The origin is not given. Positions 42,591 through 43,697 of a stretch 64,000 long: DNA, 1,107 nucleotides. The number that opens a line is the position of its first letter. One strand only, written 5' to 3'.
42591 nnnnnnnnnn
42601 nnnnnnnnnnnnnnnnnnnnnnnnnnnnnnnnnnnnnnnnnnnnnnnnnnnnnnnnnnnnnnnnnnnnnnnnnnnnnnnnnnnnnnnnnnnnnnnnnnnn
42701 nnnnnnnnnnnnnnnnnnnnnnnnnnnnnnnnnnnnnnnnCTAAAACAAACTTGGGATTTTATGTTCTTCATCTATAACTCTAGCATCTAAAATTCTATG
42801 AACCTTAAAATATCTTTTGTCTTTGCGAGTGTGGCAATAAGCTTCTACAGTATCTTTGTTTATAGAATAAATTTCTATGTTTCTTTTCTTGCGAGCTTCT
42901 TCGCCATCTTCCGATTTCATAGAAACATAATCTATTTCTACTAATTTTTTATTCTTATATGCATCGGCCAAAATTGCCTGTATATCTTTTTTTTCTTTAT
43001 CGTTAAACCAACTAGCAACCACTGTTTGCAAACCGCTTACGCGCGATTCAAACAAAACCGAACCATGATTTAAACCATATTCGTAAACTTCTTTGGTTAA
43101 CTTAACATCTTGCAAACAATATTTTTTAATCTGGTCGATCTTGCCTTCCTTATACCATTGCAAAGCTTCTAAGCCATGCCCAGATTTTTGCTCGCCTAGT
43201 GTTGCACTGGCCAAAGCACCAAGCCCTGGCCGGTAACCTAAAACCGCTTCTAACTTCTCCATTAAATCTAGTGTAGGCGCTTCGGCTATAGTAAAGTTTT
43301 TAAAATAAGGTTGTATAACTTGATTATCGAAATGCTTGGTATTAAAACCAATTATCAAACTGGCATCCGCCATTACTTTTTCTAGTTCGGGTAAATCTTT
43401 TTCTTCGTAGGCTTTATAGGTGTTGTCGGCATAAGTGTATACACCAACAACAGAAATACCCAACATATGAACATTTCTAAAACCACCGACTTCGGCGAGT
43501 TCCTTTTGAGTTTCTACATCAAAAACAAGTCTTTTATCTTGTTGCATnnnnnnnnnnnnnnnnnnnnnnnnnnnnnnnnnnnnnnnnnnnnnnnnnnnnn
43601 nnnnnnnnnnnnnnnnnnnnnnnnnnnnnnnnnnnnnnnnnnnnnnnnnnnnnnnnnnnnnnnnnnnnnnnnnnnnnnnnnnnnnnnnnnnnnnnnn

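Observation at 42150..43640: DEDD exonuclease-WYL fusion plus DUF458 (RNase H-like) two-gene unit flanked by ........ palindromic repeats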

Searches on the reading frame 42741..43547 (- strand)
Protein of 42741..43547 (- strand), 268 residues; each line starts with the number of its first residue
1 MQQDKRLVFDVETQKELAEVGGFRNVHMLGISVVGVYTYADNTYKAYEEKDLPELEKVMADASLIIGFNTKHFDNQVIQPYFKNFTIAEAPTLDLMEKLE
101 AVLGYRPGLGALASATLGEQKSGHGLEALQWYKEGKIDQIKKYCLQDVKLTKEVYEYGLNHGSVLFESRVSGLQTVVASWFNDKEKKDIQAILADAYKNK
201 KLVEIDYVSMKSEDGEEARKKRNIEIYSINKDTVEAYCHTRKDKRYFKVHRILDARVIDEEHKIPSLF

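Call 3: search_protein_families(library=pfam, proteins=[window:42741-43547:-], max_evalue=0.1)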
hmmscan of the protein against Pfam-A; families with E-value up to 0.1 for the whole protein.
window:42741-43547:- (268 aa): 4 families
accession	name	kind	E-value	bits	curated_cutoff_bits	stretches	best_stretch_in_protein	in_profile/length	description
PF13482.12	RNase_H_2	-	1.2e-07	32.3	22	1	31-157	17-163/165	RNase_H superfamily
PF13280.12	WYL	-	3.6e-06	27.3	21.8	1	191-257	4-70/70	WYL domain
PF01612.26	DNA_pol_A_exo1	-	0.00042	20.6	23.6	1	50-156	61-166/173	3'-5' exonuclease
PF10108.15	DNA_pol_B_exo2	-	0.0043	17.2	24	1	92-156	105-171/213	Predicted 3'-5' exonuclease related to the exonuclease domain of PolB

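Call 4: search_protein_families(library=padloc, proteins=[window:42741-43547:-], max_evalue=0.1)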
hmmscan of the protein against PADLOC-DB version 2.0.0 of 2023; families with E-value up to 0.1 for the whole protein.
window:42741-43547:- (268 aa): 3 families
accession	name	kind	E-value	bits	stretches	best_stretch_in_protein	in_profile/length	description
PDLC01457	WYL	-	5.3e-10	37.3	1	171-265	109-201/229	"CAS-I,CAS-II,CAS-III,CAS-IV,CAS-V,CAS-VI; associated_signaling"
PDLC03787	RTasWYL-YodC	-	6.4e-07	26.8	1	179-259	271-351/354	DRT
PDLC01652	WYL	-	6.8e-06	24.5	1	175-259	5-79/162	"CAS-I,CAS-II,CAS-III,CAS-IV,CAS-V,CAS-VI; associated_signaling"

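Call 10: find_homologous_proteins(query=window:42741-43547:-)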
Query window:42741-43547:- (268 aa): 593 proteins with E <= 0.001 among 1684 candidates; the best 120 are listed.
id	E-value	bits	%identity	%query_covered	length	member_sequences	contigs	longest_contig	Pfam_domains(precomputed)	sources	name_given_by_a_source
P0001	5.2e-171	585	97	100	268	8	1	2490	PF13482.13,PF13280.13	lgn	-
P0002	2.3e-145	501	81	100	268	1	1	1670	PF13482.13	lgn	-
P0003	1.4e-137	475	79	98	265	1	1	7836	PF01612.27,PF13482.13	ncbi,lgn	-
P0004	1.6e-137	475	79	98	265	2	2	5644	PF13482.13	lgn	-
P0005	6.4e-137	473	77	100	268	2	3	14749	PF13482.13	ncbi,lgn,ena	ncbi:MAG: ribonuclease H-like domain-containing protein [Patescibacteria group bacterium]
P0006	8.1e-133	460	73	100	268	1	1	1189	PF13482.13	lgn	-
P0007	7.2e-129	447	71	100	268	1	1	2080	PF01612.27,PF13482.13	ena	-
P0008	5.0e-128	444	71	100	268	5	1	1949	PF01612.27,PF13482.13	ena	-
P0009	5.2e-128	444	72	100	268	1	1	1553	PF13482.13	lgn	-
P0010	1.4e-127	442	72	100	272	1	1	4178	PF01612.27,PF13482.13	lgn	-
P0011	1.8e-125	436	71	100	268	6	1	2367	PF01612.27,PF13482.13,PF13280.13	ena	-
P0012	1.2e-124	433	69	100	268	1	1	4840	PF01612.27,PF13482.13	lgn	-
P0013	7.8e-124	430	70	100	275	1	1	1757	PF13482.13,PF10108.16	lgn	-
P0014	9.8e-124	430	68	100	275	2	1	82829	PF13482.13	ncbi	ncbi:MAG: ribonuclease H-like domain-containing protein [Minisyncoccia bacterium]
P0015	4.7e-122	424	69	100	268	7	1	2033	PF01612.27,PF13482.13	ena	-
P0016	9.3e-121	420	68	100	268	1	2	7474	PF13482.13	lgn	-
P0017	1.7e-120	419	68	98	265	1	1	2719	PF01612.27,PF13482.13,PF13280.13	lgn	-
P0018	2.7e-120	419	68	98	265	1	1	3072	PF13482.13,PF13280.13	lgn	-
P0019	8.7e-120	417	68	100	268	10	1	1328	PF13482.13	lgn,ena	-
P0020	1.6e-118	413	66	100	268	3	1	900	PF13482.13,PF13280.13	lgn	-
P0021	2.7e-118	412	67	100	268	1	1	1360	PF01612.27,PF13482.13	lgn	-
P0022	1.8e-117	409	66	100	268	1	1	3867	PF13482.13,PF13280.13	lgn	-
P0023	3.4e-117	408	66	100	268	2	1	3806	PF13482.13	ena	-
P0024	6.4e-113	394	64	100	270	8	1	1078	PF01612.27,PF13482.13,PF13280.13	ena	-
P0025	1.2e-111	390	64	100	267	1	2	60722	PF13482.13,PF13280.13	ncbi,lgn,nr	ncbi:MAG: ribonuclease H-like domain-containing protein [Parcubacteria group bacterium]|nr:ribonucle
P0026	2.8e-110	386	66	93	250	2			PF01612.27,PF13482.13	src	-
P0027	1.6e-109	383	61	100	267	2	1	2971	PF13482.13,PF13280.13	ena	-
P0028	1.5e-108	380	62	98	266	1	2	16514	PF01612.27,PF13482.13,PF13280.13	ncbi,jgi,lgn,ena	-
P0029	4.9e-106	372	63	98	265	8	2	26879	PF01612.27,PF13482.13,PF13280.13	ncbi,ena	-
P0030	7.6e-102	358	58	100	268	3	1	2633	PF13482.13,PF10108.16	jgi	-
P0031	1.7e-87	311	54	98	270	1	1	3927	PF13482.13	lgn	-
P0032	1.5e-75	272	47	97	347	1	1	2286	PF13482.13,PF13280.13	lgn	-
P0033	9.3e-75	269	50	97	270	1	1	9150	PF13482.13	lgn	-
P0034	1.5e-74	269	49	98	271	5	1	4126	PF01612.27,PF13482.13,PF13280.13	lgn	-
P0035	3.7e-74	267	47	97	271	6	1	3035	PF13482.13,PF13280.13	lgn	-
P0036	3.9e-74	267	46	97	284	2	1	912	PF13280.13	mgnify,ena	mgnify:FL=1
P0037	1.5e-73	265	48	98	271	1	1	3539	PF13280.13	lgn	-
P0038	5.5e-73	264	47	98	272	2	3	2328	PF13280.13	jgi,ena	-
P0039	1.3e-72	262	46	100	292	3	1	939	PF13280.13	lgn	-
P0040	1.7e-72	262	48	98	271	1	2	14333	PF13482.13,PF13280.13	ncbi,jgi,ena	-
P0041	7.3e-72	260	47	97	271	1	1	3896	PF13482.13,PF13280.13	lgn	-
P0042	8.0e-72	260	46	98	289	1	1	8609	PF01612.27,PF13280.13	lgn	-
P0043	8.9e-72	260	49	98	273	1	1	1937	PF13482.13,PF13280.13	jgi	-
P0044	9.6e-72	259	48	98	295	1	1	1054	PF01612.27,PF13280.13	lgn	-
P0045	1.1e-71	259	46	97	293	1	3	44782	PF13482.13,PF13280.13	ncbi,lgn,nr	ncbi:MAG: WYL domain-containing protein [Candidatus Sungbacteria bacterium]|nr:WYL domain-containing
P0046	1.2e-71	259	46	97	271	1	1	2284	PF13280.13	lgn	-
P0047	1.4e-71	259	47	98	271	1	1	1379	PF13482.13,PF13280.13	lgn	-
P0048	8.2e-71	256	48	98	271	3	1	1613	PF13280.13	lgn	-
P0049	1.8e-70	255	46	97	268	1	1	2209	PF13482.13,PF13280.13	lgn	-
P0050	6.6e-70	253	47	98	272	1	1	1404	PF13280.13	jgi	jgi:DEAD/DEAH box helicase domain-containing protein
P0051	9.2e-70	253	47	98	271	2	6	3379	PF01612.27,PF13280.13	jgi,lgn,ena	-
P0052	1.2e-69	253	45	97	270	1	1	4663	PF13280.13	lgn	-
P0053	1.5e-69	252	44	97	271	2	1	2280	PF13482.13,PF13280.13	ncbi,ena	-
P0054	2.2e-69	252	47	97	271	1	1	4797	PF13280.13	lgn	-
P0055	4.1e-69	251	45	97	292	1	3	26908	PF13280.13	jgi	-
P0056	4.4e-69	251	44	98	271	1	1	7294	PF13482.13,PF13280.13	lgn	-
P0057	6.3e-69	250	46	100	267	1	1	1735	PF01612.27,PF13482.13,PF13280.13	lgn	-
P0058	9.6e-69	250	47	97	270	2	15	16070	PF13482.13,PF13280.13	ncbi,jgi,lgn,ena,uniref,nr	ncbi:MAG: hypothetical protein A2934_03335 [Candidatus Sungbacteria bacterium RIFCSPLOWO2_01_FULL_47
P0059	1.3e-68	249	46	98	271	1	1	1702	PF13280.13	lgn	-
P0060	1.6e-68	249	46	98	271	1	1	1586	PF13280.13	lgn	-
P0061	2.4e-68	248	46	97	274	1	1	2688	PF13482.13,PF13280.13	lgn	-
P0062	5.3e-68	247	46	98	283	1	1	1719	PF13280.13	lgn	-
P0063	9.1e-68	246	45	97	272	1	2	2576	PF13280.13,PF10108.16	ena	-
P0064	1.0e-67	246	45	97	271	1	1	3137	PF13280.13,PF10108.16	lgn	-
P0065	1.3e-67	246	44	98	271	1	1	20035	PF13280.13,PF10108.16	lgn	-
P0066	2.0e-67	245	42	99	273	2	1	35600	PF13482.13,PF13280.13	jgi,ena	-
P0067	2.4e-67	245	48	96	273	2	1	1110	PF13482.13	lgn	-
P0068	2.4e-67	245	47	98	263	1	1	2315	PF13482.13,PF13280.13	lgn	-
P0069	2.7e-67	245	43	97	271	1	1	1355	PF13482.13,PF13280.13,PF10108.16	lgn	-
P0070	3.8e-67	244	43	96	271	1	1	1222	PF01612.27,PF13482.13,PF13280.13,PF10108.16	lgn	-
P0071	3.9e-67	244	47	97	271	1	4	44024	PF13482.13,PF13280.13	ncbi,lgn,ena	ncbi:MAG: WYL domain-containing protein [Patescibacteria group bacterium]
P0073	5.3e-67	244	46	97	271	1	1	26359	PF13280.13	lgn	-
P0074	5.7e-67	244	46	97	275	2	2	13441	PF13280.13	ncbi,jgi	-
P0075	9.6e-67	243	45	96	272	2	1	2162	PF01612.27,PF13482.13,PF10108.16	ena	-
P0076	1.5e-66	242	44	97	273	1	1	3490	PF13280.13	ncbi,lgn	-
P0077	1.6e-66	242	48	95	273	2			PF13482.13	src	-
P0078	4.2e-66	241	45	97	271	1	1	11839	PF13482.13,PF13280.13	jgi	jgi:DEAD/DEAH box helicase domain-containing protein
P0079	4.4e-66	241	45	95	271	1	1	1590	PF13482.13,PF13280.13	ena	-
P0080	4.7e-66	241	44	96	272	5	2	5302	PF01612.27,PF13482.13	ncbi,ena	-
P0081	4.8e-66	241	43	98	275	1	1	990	PF13482.13,PF13280.13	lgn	-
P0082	7.2e-66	240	44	98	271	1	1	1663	PF01612.27,PF13482.13,PF13280.13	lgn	-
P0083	1.0e-65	240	44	97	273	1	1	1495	PF13280.13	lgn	-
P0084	1.9e-65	239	44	97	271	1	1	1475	PF13280.13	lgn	-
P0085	4.2e-65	238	43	98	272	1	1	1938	PF13280.13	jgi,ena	-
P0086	6.1e-65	237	45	97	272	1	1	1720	PF13280.13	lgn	-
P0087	9.5e-63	230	46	99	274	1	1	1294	PF13482.13,PF13280.13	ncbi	-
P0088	1.4e-62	229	43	98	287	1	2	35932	PF13482.13,PF13280.13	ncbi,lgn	-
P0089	1.6e-62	229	42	97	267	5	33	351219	PF13482.13,PF13280.13,PF10108.16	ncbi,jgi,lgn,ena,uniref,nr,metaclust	ncbi:MAG: hypothetical protein A3C80_04240 [Candidatus Ryanbacteria bacterium RIFCSPHIGHO2_02_FULL_4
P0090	1.9e-62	229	41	97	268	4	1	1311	PF13482.13,PF13280.13,PF10108.16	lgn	-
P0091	2.6e-62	229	46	99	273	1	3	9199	PF13482.13,PF13280.13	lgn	-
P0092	1.3e-61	226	42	96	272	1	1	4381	PF13280.13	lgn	-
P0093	1.4e-61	226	43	97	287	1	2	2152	PF13482.13,PF13280.13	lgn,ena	-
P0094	2.6e-61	225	43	98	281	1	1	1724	PF13280.13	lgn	-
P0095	4.0e-60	221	42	96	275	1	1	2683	PF01612.27,PF13482.13,PF10108.16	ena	-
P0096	2.8e-57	212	57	65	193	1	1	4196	PF13482.13,PF10108.16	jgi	jgi:DEAD/DEAH box helicase domain-containing protein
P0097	5.4e-57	211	43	94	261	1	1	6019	PF01612.27,PF13482.13,PF10108.16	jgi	jgi:predicted PolB exonuclease-like 3'-5' exonuclease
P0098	1.4e-56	210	43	99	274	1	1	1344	PF13482.13,PF13280.13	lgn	-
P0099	1.6e-56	210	41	96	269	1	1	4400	PF13482.13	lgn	-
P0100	1.7e-56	209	40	93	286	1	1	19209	PF13482.13,PF13280.13,PF10108.16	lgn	-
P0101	1.9e-55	206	40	96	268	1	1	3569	PF13482.13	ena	-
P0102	6.0e-54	201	43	94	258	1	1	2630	PF13482.13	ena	-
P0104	1.8e-53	200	51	65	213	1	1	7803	PF13482.13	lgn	-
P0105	3.4e-53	199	53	67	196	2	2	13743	PF13482.13,PF10108.16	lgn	-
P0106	1.3e-52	197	52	69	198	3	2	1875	PF01612.27,PF13482.13,PF10108.16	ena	-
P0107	1.7e-52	196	39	95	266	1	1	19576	PF13482.13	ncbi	-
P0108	5.3e-52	195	54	67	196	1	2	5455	PF13482.13,PF10108.16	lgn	-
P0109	6.3e-52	195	40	93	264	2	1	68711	PF13482.13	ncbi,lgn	-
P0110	1.2e-51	194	53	64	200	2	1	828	PF01612.27,PF13482.13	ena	-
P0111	1.2e-51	194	48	68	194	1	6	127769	PF13482.13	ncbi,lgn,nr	ncbi:MAG: ribonuclease H-like domain-containing protein [Candidatus Sungbacteria bacterium]|nr:ribon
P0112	2.2e-51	193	50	66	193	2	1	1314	PF13482.13,PF10108.16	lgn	-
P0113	3.3e-51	192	40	97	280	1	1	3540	PF13482.13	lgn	-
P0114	3.3e-51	192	50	65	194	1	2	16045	PF13482.13,PF10108.16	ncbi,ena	-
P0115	3.6e-51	192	52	65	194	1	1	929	PF13482.13,PF10108.16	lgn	-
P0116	5.4e-51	191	49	65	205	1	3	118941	PF13482.13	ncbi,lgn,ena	ncbi:MAG: ribonuclease H-like domain-containing protein [Patescibacteria group bacterium]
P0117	8.2e-51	191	49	69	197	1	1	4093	PF13482.13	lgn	-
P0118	8.7e-51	191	46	69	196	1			PF13482.13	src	-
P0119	2.6e-50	189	50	65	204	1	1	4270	PF01612.27,PF13482.13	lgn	-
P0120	3.0e-50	189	48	65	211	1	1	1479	PF13482.13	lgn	-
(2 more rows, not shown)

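Call 13: find_related_loci(query=A1, collection=genome_contigs, flank=6000)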
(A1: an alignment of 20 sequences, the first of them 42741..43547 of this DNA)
Query A1 (268 aa) in genome_contigs; peptide patterns used: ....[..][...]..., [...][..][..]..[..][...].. (x = any residue, [..] = any of these).
599 stretches matched a pattern (row limit reached: there are more); 485 encode a relative of the query (tblastn E <= 1e-3); the best 80 are kept; 80 distinct loci.
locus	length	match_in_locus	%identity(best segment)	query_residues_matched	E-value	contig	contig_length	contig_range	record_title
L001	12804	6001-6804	99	1-268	4e-180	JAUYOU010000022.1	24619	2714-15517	MAG: bacterium isolate C4_maxbin.104 C4_k141_292669, whole genome shotgun sequence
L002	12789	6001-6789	97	6-268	2e-174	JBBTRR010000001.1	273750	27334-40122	MAG: Patescibacteria group bacterium isolate H52-bin035_1 H52_bin035_1_000000000001, whole genome shotgun sequence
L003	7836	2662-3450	79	6-268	1e-144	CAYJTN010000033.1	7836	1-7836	MAG TPA_asm: uncultured Candidatus Saccharibacteria bacterium isolate ERP125453_co1_242 genome assembly, contig: NODE_11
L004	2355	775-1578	76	1-268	3e-145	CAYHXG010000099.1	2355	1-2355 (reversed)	MAG TPA_asm: uncultured Candidatus Saccharibacteria bacterium isolate ERP119705_co17_271 genome assembly, contig: NODE_1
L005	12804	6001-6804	68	1-268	4e-133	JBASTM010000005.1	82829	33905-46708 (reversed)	MAG: Minisyncoccia bacterium isolate MFD03232_ilm_asm_bin42 k127_50931, whole genome shotgun sequence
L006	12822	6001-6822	59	3-268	1e-110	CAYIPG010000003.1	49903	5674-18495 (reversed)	MAG TPA_asm: uncultured Candidatus Saccharibacteria bacterium isolate ERP119705_co3_289 genome assembly, contig: NODE_53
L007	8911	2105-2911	50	1-268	9e-89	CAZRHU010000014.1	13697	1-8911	MAG TPA_asm: uncultured Candidatus Saccharibacteria bacterium isolate binchicken_co17_436 genome assembly, contig: NODE_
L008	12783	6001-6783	50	5-265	2e-81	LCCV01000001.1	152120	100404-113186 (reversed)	MAG: Parcubacteria group bacterium GW2011_GWA2_42_14 UV01_C0001, whole genome shotgun sequence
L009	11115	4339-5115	46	7-265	6e-78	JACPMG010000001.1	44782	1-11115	MAG: Candidatus Sungiibacteriota bacterium isolate NC_groundwater_543_Ag_S-0.1um_48_11 S35_SO-1_scaffold_18968, whole ge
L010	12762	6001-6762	47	7-260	9e-78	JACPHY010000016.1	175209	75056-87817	MAG: Candidatus Uhrbacteria bacterium isolate NC_groundwater_426_Ag_B-0.1um_60_32 GD18-4_B1_scaffold_789970, whole genom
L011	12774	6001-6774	46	6-265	9e-77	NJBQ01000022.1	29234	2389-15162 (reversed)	MAG: Candidatus Aerophobetes bacterium Ae_b3a 1102, whole genome shotgun sequence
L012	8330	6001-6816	46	7-268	2e-76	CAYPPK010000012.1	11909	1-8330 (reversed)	MAG TPA_asm: uncultured Candidatus Saccharibacteria bacterium isolate binchicken_co251_1000 genome assembly, contig: NOD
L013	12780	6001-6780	44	1-260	3e-76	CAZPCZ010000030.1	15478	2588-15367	MAG TPA_asm: uncultured Gammaproteobacteria bacterium isolate binchicken_co21_406 genome assembly, contig: NODE_2376_len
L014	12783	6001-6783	45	7-266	6e-75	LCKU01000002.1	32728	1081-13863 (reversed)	MAG: Parcubacteria group bacterium GW2011_GWA2_45_30 UX07_C0002, whole genome shotgun sequence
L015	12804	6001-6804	46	7-268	2e-73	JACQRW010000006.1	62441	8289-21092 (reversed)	MAG: Candidatus Sungiibacteriota bacterium isolate NC_groundwater_1369_Ag_S-0.2um_49_53 S_p2_S4_coassembly_k141_1096684,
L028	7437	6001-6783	43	7-266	3e-68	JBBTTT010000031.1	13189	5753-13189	MAG: Patescibacteria group bacterium isolate H51-bin197_1 H51_bin197_1_000000000031, whole genome shotgun sequence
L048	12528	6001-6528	49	6-180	2e-55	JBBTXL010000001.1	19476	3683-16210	MAG: Patescibacteria group bacterium isolate H51-bin158_1 H51_bin158_1_000000000001, whole genome shotgun sequence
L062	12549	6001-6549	43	6-203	2e-50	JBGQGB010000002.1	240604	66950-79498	MAG: Candidatus Doudnabacteria bacterium isolate OBJ2_061818_090_38 k141_2265806_length_240604_cov_20.0032, whole genome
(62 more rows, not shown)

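Call 16: search_solved_structures(query=window:42741-43547:-, max_evalue=1)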
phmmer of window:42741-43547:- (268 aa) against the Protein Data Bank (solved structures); distinct sequences matched with E-value up to 1: 6.
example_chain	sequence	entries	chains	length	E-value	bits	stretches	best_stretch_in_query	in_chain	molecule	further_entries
7tb5_A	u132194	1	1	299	0.0072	19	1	186-260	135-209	WYL domain-containing protein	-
9wqv_a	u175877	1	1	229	0.051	16.2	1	18-163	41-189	NADH:ubiquinone oxidoreductase 41 kd complex i subunit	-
7p5x_AX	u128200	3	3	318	0.16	14.5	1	167-261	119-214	PafC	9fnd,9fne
8oh5_A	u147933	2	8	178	0.52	12.9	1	68-146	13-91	NAD-dependent formate dehydrogenase gamma subunit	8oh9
4pq1_A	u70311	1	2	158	0.91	12.1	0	48-108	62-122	Putative electron transport related protein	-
8uu4_P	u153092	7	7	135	0.94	12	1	165-231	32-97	Large ribosomal subunit protein bL17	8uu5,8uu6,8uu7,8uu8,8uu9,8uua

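Call 33: predict_structure(alignment_id=A2)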
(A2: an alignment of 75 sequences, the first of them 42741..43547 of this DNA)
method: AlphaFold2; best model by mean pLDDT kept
length: 268 residues; sequences in the alignment: 75
mean_pLDDT: 91.9   pTM: 0.84
mean pLDDT of the five models: 91.9, 90.6, 90.5, 89.9, 89.6
residues with pLDDT >= 90: 212; 70-90: 38; 50-70: 18; < 50: 0
segments of 3 or more residues with pLDDT < 50: none
pLDDT, mean of each block of 10 residues (from residue 1): 89 97 95 98 98 98 97 96 96 96 92 95 90 98 98 97 90 90 77 95 92 72 96 94 93 88 57
secondary structure, 60 per line:
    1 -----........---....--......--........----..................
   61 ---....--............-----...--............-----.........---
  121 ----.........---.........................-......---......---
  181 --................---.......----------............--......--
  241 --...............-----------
elements in order: E6-13 H17-20 H23-28 E31-38 E43-48 H49-60 E64-67 H70-81 E92-94 H95-103 H109-117 H125-133 H137-161 E163-168 E172-177 H183-198 E202-208 E219-230 E233-238 E243-248 E252-257

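Call 38: fold_search(model_id=the predicted structure, library=pdb)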
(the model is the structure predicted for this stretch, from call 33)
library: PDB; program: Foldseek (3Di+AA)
matches with E <= 10: 1331; with E <= 0.001: 106
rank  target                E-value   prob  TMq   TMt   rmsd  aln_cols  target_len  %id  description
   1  7tb5                  4.4e-06  1.00  0.24  0.24  16.5       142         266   17  Structure of P. aeruginosa PA17 CapW (released 2022-01-19)
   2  6sj9_A                5.7e-06  1.00  0.24  0.11  15.8       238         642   16  Proteasome accessory factor B/C (PafBC) of Arthrobacter aurescens (released 2019-10-16)
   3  9fnd_Y                1.4e-05  1.00  0.24  0.21  14.7       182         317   15  Transcriptional activator PafBC bound to mycobacterial RNA polymerase (released 2025-02-12)
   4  7t8k_B                2.9e-05  1.00  0.23  0.23  18.4       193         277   16  BrxR from Acinetobacter BREX type I phage restriction system bound to DNA (released 2022-05-18)
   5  6sj9_B                3.1e-05  1.00  0.25  0.11  15.9       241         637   13  Proteasome accessory factor B/C (PafBC) of Arthrobacter aurescens (released 2019-10-16)
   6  7qfz_H                3.5e-05  1.00  0.25  0.25  17.5       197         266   12  BrxR, a WYL-domain containing transcriptional regulator (released 2022-05-18)
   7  1x9m_A                3.7e-05  1.00  0.35  0.16  13.9       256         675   16  T7 DNA polymerase in complex with an N-2-acetylaminofluorene-adducted DNA (released 2004-10-26)
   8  3rma_A                4.0e-05  1.00  0.46  0.16  10.1       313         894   12  Crystal Structure of a replicative DNA polymerase bound to DNA containing Thymine Glycol (released 2011-08-10)
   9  7qfz_C                4.8e-05  1.00  0.25  0.23  18.0       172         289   12  BrxR, a WYL-domain containing transcriptional regulator (released 2022-05-18)
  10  7qfz_B                5.5e-05  1.00  0.25  0.24  18.1       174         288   12  BrxR, a WYL-domain containing transcriptional regulator (released 2022-05-18)
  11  1tk5_A                5.8e-05  1.00  0.35  0.16  13.4       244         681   17  T7 DNA polymerase binary complex with 8 oxo guanosine in the templating strand (released 2004-08-31)
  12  1tk0_A                7.0e-05  1.00  0.35  0.15   7.0       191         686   15  T7 DNA polymerase ternary complex with 8 oxo guanosine and ddCTP at the insertion site (released 2004-08-31)
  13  4khs_A                7.0e-05  1.00  0.43  0.16  10.7       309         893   10  Ternary complex of RB69 mutant L415F with a ribonucleotide at 0 position (released 2013-10-09)
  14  7qfz_D                8.5e-05  1.00  0.25  0.24  18.1       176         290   12  BrxR, a WYL-domain containing transcriptional regulator (released 2022-05-18)
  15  1tkd_A                8.5e-05  1.00  0.38  0.16  13.7       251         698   13  T7 DNA polymerase ternary complex with 8 oxo guanosine and dCMP at the elongation site (released 2004-08-31)
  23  7qfz_E                1.0e-04  1.00  0.25  0.23  17.8       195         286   13  BrxR, a WYL-domain containing transcriptional regulator (released 2022-05-18)
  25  7qfz_A                1.1e-04  1.00  0.25  0.23  18.1       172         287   12  BrxR, a WYL-domain containing transcriptional regulator (released 2022-05-18)
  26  7qfz_G                1.1e-04  1.00  0.25  0.24  17.6       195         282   12  BrxR, a WYL-domain containing transcriptional regulator (released 2022-05-18)
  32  7t8k_A                1.3e-04  1.00  0.25  0.23  18.0       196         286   15  BrxR from Acinetobacter BREX type I phage restriction system bound to DNA (released 2022-05-18)
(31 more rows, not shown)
